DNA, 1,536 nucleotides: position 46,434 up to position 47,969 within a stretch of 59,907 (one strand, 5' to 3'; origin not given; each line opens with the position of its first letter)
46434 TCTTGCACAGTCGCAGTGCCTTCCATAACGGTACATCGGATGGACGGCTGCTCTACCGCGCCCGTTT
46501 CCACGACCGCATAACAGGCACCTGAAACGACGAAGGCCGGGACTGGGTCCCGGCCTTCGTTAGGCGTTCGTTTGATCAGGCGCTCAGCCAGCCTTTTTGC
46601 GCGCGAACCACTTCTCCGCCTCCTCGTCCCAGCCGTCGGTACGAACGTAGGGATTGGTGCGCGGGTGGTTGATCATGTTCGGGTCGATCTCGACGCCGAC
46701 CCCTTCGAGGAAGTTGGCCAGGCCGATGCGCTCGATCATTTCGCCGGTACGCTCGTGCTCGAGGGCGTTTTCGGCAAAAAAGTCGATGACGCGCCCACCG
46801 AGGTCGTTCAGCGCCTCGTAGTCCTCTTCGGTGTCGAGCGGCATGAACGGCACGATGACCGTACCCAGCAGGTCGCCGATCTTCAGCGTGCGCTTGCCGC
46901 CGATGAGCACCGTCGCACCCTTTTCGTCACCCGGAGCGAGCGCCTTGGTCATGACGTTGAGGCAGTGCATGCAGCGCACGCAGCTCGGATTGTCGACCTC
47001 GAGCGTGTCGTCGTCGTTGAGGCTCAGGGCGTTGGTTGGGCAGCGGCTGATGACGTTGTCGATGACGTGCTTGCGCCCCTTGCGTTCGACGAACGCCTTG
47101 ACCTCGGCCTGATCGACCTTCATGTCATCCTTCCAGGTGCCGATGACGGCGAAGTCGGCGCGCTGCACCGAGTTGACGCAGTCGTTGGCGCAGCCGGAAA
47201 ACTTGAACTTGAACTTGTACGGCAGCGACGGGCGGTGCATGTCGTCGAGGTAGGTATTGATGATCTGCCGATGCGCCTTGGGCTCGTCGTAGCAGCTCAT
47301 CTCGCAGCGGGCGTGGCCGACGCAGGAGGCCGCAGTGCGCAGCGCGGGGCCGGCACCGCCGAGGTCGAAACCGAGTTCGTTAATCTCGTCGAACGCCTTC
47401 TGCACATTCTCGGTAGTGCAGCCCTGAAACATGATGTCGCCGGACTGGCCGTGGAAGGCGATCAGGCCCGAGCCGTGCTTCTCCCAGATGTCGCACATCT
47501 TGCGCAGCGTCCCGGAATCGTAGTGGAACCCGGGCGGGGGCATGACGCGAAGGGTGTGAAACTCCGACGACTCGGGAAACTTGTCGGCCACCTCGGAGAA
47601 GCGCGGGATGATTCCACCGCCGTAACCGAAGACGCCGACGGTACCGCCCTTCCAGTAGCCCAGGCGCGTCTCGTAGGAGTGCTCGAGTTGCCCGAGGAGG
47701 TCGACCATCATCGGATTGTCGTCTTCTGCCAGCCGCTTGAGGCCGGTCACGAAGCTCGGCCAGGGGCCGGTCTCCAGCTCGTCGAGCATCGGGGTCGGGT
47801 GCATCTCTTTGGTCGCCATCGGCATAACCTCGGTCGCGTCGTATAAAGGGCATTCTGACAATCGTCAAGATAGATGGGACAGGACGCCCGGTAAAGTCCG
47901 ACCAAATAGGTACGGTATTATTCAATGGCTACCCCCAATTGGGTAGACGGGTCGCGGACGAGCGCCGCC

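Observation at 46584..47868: Stand-alone, apparently intact reverse-type DsrA gene with no dsrB or other dsr genes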

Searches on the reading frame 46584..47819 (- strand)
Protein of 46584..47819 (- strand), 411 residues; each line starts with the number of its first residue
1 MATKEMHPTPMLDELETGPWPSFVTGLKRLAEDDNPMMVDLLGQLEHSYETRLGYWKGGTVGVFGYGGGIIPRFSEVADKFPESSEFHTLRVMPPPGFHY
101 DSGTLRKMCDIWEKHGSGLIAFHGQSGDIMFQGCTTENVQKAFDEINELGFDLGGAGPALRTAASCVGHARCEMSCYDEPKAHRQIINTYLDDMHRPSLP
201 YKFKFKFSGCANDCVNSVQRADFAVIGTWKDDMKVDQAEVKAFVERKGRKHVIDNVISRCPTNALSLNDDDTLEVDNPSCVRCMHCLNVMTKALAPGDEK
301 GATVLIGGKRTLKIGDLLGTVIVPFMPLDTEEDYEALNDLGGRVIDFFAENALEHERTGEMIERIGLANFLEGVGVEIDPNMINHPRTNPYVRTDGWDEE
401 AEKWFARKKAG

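Call 3: search_protein_families(library=pfam, proteins=[window:46584-47819:-], max_evalue=0.01)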
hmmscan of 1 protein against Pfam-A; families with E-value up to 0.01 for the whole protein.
window:46584-47819:- (411 aa): 2 families
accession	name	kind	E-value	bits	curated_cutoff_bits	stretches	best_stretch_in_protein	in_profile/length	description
PF01077.27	NIR_SIR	-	2.6e-31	108.6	27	1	157-377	2-153/158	Nitrite and sulphite reductase 4Fe-4S domain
PF03460.22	NIR_SIR_ferr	-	2.2e-08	34.1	24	1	85-148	7-68/69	Nitrite/Sulfite reductase ferredoxin-like half domain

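Call 4: search_protein_families(library=ncbifam, proteins=[window:46584-47819:-], max_evalue=0.01)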
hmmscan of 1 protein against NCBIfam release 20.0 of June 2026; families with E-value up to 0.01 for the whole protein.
window:46584-47819:- (411 aa): 10 families
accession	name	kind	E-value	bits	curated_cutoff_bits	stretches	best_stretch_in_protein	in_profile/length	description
TIGR02064.1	dsrA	equivalog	2.2e-173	576.8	392.85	1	12-408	1-400/402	dissimilatory-type sulfite reductase subunit alpha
TIGR02066.1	dsrB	equivalog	3.6e-41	141.3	341.5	1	86-392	29-329/341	dissimilatory-type sulfite reductase subunit beta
TIGR02912.1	sulfite_red_C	equivalog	2.8e-08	33.1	324.1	1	152-325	92-248/314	sulfite reductase subunit C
TIGR02374.1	nitri_red_nirB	equivalog_domain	6.5e-06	24.8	578.35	1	96-228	567-693/794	nitrite reductase large subunit NirB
NF011565.0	PRK14989.1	subfamily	2.6e-05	22.5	883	1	129-229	603-699/847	nitrite reductase large subunit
NF007382.0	PRK09898.1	equivalog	0.0022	17.5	213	0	256-291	131-167/208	ferredoxin-like protein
TIGR04041.1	activase_YjjW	hypoth_equivalog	0.0029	17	250.2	1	255-296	48-88/276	YjjW family glycine radical enzyme activase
NF007125.0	PRK09566.1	equivalog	0.0037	15.8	594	1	106-236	339-465/513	ferredoxin--nitrite reductase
TIGR02951.1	DMSO_dmsB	equivalog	0.0064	16.5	214.1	0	227-287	42-104/161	DMSO/selenate family reductase complex B subunit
NF058577.1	FdxA_fam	equivalog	0.0073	16.5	65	1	258-289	17-47/52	4Fe-4S ferredoxin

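Call 5: search_solved_structures(query=window:46584-47819:-, max_evalue=0.001, show_alignments=2)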
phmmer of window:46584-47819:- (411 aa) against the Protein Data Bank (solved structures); distinct sequences matched with E-value up to 0.001: 13.
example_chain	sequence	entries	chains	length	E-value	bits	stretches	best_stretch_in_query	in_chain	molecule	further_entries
3mm5_A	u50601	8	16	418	1.3e-113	383.2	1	7-393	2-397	Sulfite reductase, dissimilatory-type subunit alpha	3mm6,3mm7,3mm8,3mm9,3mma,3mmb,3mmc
2v4j_A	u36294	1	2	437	7e-107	361.1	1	6-394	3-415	SULFITE REDUCTASE, DISSIMILATORY-TYPE SUBUNIT ALPHA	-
3or1_A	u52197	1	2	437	2.3e-105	356.1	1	6-393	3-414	Sulfite reductase alpha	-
3or2_A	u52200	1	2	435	3.8e-105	355.4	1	7-393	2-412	Sulfite redcutase subunit alpha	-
2xsj_A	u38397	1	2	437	1e-103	350.7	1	6-395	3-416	SULFITE REDUCTASE ALPHA SUBUNIT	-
3mm5_B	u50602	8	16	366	3.2e-22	82.1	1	103-395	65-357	Sulfite reductase, dissimilatory-type subunit beta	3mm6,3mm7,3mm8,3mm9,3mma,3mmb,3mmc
2v4j_B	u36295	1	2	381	5.6e-18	68.2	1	105-391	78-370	SULFITE REDUCTASE, DISSIMILATORY-TYPE SUBUNIT BETA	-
3or2_B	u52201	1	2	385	3.1e-14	55.8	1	105-391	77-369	Sulfite redcutase subunit beta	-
3or1_B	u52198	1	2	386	3.2e-14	55.8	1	105-391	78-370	Sulfite reductase beta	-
2xsj_B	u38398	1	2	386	6.1e-13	51.6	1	102-391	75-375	SULFITE REDUCTASE BETA SUBUNIT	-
7np8_A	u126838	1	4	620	1.6e-11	46.9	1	88-374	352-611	Coenzyme F420-dependent sulfite reductase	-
9tn7_A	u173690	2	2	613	6.7e-11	44.9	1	82-228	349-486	Coenzyme F420 hydrogenase/dehydrogenase beta subunit domain protein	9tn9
7npa_A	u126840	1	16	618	2.4e-10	43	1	89-375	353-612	Coenzyme F420-dependent sulfite reductase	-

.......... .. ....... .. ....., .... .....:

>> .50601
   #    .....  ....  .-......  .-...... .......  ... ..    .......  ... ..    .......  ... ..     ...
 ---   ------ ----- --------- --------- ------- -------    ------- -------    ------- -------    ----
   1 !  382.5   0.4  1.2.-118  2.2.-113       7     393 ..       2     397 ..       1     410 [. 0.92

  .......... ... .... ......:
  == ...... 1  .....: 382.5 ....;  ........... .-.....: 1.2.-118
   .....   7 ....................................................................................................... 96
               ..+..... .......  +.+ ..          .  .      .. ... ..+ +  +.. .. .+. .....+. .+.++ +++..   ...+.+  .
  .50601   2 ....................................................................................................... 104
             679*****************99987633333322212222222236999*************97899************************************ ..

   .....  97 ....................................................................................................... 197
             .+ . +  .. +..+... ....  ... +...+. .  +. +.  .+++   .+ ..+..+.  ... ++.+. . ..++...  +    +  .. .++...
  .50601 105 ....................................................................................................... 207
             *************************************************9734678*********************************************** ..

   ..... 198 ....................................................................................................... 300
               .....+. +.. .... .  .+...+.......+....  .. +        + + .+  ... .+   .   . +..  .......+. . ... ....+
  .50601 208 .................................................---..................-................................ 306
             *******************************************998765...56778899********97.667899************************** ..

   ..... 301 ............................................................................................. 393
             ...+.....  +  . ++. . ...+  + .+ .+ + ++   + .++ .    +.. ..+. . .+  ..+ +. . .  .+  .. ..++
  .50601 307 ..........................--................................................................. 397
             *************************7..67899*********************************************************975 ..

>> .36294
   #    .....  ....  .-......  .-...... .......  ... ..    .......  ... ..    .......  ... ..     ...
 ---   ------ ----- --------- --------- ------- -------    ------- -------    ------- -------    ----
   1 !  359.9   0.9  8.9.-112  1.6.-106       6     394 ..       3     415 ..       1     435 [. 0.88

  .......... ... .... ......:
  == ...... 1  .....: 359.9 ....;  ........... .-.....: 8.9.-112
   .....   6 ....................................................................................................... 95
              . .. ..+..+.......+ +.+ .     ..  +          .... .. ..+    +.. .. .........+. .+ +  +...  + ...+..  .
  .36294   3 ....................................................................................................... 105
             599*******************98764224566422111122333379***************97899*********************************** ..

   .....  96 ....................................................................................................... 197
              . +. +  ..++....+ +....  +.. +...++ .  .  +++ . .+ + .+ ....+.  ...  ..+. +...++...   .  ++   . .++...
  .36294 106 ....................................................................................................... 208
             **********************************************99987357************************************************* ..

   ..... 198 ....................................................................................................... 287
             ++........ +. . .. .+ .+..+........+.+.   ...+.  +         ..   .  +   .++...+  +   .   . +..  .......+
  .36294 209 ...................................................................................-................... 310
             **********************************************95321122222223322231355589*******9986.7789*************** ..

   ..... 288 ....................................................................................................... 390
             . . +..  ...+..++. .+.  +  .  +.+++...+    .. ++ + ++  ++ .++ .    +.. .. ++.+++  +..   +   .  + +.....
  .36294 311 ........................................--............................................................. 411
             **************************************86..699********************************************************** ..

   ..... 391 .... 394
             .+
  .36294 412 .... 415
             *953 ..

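Call 6: find_homologous_proteins(query=window:46584-47819:-, max_evalue=1e-30)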
Query window:46584-47819:- (411 aa): 7994 proteins with E <= 1e-30 among 8000 candidates; the best 120 are listed.
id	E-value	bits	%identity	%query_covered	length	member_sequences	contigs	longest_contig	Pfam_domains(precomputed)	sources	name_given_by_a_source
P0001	6.4e-273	923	93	100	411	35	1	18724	PF01077.28,PF03460.23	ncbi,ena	-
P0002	7.0e-264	893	90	100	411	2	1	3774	PF01077.28,PF03460.23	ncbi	ncbi:MAG TPA: dissimilatory-type sulfite reductase subunit alpha [Gammaproteobacteria bacterium]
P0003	8.9e-249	844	86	100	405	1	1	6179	PF01077.28,PF03460.23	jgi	-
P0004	5.8e-241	818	83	99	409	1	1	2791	PF01077.28,PF03460.23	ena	-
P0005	2.2e-236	803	81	98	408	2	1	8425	PF01077.28,PF03460.23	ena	-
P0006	3.0e-232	789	78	99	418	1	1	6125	PF01077.28,PF03460.23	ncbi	-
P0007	3.7e-232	789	78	99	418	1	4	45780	PF01077.28,PF03460.23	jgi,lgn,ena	-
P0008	6.4e-232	788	79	99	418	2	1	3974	PF01077.28,PF03460.23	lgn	-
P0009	4.7e-231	785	79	98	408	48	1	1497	PF01077.28,PF03460.23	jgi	jgi:sulfite reductase alpha subunit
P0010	3.2e-229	779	77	99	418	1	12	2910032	PF01077.28,PF03460.23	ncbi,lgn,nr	ncbi:MAG: dissimilatory-type sulfite reductase subunit alpha [Proteobacteria bacterium]|nr:MAG: diss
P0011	3.3e-229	779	80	99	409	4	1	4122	PF01077.28,PF03460.23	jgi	jgi:sulfite reductase alpha subunit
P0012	3.9e-229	779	77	100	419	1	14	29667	PF01077.28,PF03460.23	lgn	-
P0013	3.9e-229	779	77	99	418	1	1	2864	PF01077.28,PF03460.23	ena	-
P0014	6.3e-229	778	78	99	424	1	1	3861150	PF01077.28,PF03460.23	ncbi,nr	ncbi:MAG: dissimilatory-type sulfite reductase subunit alpha [Rhodospirillales bacterium]|nr:MAG: di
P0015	6.3e-229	778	80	99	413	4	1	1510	PF01077.28,PF03460.23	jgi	jgi:sulfite reductase alpha subunit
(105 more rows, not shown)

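Call 7: find_encoding_contigs(protein=P0001, flank=10000, max_places=4)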
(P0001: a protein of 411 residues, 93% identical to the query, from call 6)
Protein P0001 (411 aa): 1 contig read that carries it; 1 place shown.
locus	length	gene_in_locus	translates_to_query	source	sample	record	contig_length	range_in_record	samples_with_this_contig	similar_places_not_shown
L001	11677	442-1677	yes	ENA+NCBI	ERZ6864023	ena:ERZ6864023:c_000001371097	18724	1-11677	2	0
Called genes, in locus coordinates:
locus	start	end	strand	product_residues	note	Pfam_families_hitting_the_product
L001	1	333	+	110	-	?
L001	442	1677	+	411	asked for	PF03460:NIR_SIR_ferr, PF01077:NIR_SIR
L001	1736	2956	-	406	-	PF00072:Response_reg, PF00563:EAL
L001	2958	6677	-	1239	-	PF05228:CHASE4, PF00989:PAS, PF13426:PAS_9, PF24820:Diguanyl_cycl_sensor (weak), PF00512:HisKA, PF02518:HATPase_c, PF00072:Response_reg, PF01627:Hpt, +1 more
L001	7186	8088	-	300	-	PF02668:TauD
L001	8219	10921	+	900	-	PF02629:CoA_binding, PF13380:CoA_binding_2, PF13607:Succ_CoA_lig, PF19045:Ligase_CoA_2, PF13549:ATP-grasp_5, PF13302:Acetyltransf_3, PF00583:Acetyltransf_1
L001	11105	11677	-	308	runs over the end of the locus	PF00850:Hist_deacetyl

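Call 8: find_encoding_contigs(protein=P0003, flank=10000, max_places=3)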
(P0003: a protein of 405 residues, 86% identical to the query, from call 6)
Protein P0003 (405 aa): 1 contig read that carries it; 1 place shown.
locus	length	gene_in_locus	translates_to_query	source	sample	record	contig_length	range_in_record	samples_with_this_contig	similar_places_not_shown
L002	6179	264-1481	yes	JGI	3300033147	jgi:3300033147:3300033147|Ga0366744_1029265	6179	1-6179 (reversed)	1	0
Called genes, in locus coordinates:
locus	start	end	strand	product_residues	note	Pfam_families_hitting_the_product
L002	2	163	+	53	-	?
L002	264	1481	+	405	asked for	PF03460:NIR_SIR_ferr (weak), PF01077:NIR_SIR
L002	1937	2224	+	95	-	PF02604:PhdYeFM_antitox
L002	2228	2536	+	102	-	PF05016:ParE_toxin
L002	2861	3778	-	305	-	PF02668:TauD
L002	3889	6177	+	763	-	?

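Call 9: find_encoding_contigs(protein=P0005, flank=10000, max_places=3)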
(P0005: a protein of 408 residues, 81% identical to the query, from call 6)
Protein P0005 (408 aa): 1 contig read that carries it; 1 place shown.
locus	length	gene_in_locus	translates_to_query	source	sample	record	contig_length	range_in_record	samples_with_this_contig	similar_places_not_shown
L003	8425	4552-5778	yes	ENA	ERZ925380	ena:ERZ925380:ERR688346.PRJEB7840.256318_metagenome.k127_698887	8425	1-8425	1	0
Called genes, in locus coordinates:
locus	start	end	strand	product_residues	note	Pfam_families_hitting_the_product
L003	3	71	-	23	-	?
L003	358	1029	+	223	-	PF01027:Bax1-I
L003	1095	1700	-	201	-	-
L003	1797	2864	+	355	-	PF21739:DUF6866_N, PF21740:DUF6866_C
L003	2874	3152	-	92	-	-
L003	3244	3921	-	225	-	PF09559:Cas6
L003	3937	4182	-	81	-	PF22295:DUF6967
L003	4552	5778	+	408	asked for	PF03460:NIR_SIR_ferr, PF01077:NIR_SIR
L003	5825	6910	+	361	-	PF03460:NIR_SIR_ferr, PF01077:NIR_SIR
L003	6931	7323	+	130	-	PF02635:DsrE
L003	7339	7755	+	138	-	PF02635:DsrE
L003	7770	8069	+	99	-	PF04077:DsrH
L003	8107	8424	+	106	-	?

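Call 14: find_related_loci(query=window:46584-47819:-, collection=genome_contigs, flank=10000)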
Query window:46584-47819:- (411 aa) in genome_contigs; peptide patterns used: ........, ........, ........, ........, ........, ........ (x = any residue, [..] = any of these).
599 stretches matched a pattern (row limit reached: there are more); 563 encode a relative of the query (tblastn E <= 1e-3); the best 80 are kept; 80 distinct loci.
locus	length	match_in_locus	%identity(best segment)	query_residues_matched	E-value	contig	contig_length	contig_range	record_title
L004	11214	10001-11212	96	1-404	0e+0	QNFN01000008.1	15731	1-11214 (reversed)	MAG: Gammaproteobacteria bacterium isolate B4_G11 B4_Guay11_scaffold_00290, whole genome shotgun sequence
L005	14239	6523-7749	90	2-411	0e+0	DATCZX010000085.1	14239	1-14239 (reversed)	MAG TPA_asm: Gammaproteobacteria bacterium isolate SMAG_U81 k141_9971, whole genome shotgun sequence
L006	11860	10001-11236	77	3-408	0e+0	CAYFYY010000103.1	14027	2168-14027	MAG TPA_asm: uncultured Flavobacteriales bacterium isolate ERP108616_co2_15 genome assembly, contig: NODE_7368_length_14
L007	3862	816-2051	76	1-408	0e+0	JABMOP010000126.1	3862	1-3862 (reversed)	MAG: Rhodospirillales bacterium isolate bin.359 k141_1858562, whole genome shotgun sequence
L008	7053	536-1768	75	2-408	0e+0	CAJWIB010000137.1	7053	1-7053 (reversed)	MAG TPA_asm: uncultured Rhodospirillaceae bacterium isolate ERR598946_bin.11_MetaBAT_v2.12.1_MAG genome assembly, contig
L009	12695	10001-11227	76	3-407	0e+0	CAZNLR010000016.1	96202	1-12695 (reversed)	MAG TPA_asm: uncultured Rhodospirillaceae bacterium isolate SRP200020_co5_401 genome assembly, contig: NODE_288_length_9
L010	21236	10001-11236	75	4-411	0e+0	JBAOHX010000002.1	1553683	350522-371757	MAG: Rhodoblastus sp. isolate AS_Ams2_Bin28 np1-np2_contig_247, whole genome shotgun sequence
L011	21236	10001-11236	76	1-409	0e+0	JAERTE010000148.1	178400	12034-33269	MAG: Rhodospirillaceae bacterium isolate BH24 c_000000011029, whole genome shotgun sequence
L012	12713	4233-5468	76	1-409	0e+0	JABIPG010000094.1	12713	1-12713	MAG: Rhodospirillaceae bacterium isolate SI072_bin112 k141_1620139, whole genome shotgun sequence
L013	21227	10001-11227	75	4-408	0e+0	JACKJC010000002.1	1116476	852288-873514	MAG: Methylobacteriaceae bacterium isolate HK-STAS-PROT-29 HK-STAS-PROT-29_2, whole genome shotgun sequence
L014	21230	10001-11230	75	3-408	0e+0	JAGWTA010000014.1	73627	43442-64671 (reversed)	MAG: Hyphomicrobiales bacterium isolate REEB362 contig-150_242, whole genome shotgun sequence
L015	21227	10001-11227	76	4-408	0e+0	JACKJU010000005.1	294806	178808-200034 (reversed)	MAG: Nitratireductor sp. isolate HK-STAS-PROT-47 HK-STAS-PROT-47_5, whole genome shotgun sequence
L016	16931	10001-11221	76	7-409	0e+0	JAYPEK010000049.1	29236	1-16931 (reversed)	MAG: Rhodospirillaceae bacterium isolate 139580_S181_maxbin_bins.tsv.117 NODE_1536_length_29236_cov_12.467222, whole gen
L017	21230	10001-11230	75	3-408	0e+0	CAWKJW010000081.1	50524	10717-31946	MAG: uncultured Alphaproteobacteria bacterium isolate MFD04752.bin.3.19 genome assembly, contig: contig_65839, whole gen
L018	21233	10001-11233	74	2-408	0e+0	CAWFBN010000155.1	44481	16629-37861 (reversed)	MAG: uncultured Alphaproteobacteria bacterium isolate MFD01188.bin.2.57 genome assembly, contig: contig_63858, whole gen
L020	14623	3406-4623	75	7-408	0e+0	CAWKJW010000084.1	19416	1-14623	MAG: uncultured Alphaproteobacteria bacterium isolate MFD04752.bin.3.19 genome assembly, contig: contig_70857, whole gen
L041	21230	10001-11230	75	3-408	0e+0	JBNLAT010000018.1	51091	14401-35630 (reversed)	MAG: Thiohalomonadaceae bacterium isolate C2.bin.46.strict NODE_18_length_51091_cov_7.787215, whole genome shotgun seque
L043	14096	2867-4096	75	3-408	0e+0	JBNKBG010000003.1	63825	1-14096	MAG: Thiohalomonadaceae bacterium isolate F2.bin.13.strict NODE_3_length_63825_cov_11.089290, whole genome shotgun seque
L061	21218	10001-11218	75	3-404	0e+0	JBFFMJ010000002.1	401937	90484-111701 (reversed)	MAG: Thiohalomonadaceae bacterium isolate Mix_mud18.2022.04.44 k141_1832511_length_401937_cov_34.2163, whole genome shot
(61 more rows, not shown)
